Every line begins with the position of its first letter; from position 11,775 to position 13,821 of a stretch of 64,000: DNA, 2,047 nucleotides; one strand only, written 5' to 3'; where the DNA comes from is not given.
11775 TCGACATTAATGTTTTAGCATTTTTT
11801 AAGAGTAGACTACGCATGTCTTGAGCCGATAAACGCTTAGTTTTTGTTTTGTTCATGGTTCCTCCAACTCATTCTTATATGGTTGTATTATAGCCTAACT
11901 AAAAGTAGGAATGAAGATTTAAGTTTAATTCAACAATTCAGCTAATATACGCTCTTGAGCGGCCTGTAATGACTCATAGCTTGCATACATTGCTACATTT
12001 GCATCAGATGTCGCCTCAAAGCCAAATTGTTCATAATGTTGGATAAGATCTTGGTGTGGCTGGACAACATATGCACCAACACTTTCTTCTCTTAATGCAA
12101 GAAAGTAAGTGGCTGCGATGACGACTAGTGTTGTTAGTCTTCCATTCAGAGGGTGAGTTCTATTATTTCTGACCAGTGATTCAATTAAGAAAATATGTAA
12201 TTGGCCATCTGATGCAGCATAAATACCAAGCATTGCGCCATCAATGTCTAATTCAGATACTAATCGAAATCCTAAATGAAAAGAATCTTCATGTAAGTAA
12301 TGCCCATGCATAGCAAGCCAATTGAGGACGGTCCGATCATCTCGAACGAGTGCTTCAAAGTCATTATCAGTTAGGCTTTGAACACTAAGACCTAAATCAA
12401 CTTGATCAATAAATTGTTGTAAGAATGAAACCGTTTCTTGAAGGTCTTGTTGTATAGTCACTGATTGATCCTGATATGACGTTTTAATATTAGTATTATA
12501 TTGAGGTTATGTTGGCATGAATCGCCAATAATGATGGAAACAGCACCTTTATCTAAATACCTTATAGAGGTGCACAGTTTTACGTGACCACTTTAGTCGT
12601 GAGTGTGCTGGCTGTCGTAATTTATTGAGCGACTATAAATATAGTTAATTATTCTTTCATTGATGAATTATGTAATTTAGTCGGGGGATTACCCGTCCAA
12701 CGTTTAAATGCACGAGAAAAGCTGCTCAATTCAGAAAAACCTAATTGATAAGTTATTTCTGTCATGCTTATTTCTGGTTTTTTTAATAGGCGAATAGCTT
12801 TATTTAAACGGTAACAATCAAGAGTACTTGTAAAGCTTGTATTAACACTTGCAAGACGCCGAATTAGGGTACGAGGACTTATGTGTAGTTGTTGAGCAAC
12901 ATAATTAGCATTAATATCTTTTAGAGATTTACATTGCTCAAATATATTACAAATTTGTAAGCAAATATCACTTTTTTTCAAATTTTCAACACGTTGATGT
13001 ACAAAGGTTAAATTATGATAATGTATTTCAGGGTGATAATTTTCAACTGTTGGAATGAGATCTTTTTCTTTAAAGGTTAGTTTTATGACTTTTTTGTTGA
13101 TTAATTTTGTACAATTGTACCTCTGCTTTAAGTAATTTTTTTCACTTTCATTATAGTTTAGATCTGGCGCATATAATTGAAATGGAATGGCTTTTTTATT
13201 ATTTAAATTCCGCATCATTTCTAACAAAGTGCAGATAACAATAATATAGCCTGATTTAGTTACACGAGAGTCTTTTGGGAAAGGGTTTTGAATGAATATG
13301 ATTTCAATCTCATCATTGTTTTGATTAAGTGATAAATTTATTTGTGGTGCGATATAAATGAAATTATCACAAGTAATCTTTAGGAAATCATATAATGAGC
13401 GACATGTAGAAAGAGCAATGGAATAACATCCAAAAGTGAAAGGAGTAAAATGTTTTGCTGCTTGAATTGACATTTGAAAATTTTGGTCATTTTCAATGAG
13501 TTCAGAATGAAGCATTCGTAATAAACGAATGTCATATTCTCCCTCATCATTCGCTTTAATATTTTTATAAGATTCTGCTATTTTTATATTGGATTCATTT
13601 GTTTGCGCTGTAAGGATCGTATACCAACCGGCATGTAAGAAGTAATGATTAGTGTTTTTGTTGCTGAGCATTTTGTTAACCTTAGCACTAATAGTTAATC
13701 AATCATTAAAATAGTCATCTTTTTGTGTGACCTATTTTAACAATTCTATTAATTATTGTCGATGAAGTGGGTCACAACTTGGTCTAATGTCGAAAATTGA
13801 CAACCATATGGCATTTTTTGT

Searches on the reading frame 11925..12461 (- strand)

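Call 12: search_protein_families(library=pfam, proteins=[window:11925-12461:-], max_evalue=0.01)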
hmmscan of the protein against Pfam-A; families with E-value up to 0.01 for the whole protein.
window:11925-12461:- (178 aa): 0 families

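Call 68: search_protein_families(library=padloc, proteins=[window:11925-12461:-], max_evalue=0.01)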
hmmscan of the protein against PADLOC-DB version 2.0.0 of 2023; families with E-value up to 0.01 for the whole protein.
window:11925-12461:- (178 aa): 0 families

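Call 69: search_protein_families(library=ncbifam, proteins=[window:11925-12461:-], max_evalue=0.01)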
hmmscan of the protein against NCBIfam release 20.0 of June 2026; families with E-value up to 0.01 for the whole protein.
window:11925-12461:- (178 aa): 0 families

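Call 103: search_protein_families(library=phrogs, proteins=[window:11925-12461:-], max_evalue=0.01)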
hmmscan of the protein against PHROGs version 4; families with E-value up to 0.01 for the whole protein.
window:11925-12461:- (178 aa): 1 family
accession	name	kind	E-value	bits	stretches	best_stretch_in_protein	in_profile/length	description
phrog_4350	-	unknown function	1.5e-18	68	1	3-157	4-162/178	-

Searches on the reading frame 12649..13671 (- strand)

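Call 12: search_protein_families(library=pfam, proteins=[window:12649-13671:-], max_evalue=0.01)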
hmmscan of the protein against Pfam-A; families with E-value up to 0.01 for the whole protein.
window:12649-13671:- (340 aa): 3 families
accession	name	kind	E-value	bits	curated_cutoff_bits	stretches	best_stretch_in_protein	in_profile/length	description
PF12833.13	HTH_18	-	4.3e-20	72.2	33.6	1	259-333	2-77/80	Helix-turn-helix domain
PF00165.29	HTH_AraC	-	1e-05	26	26.6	0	299-327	7-34/42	Bacterial regulatory helix-turn-helix proteins, AraC family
PF08279.18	HTH_11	-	0.0065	16.8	25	0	251-277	14-40/55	HTH domain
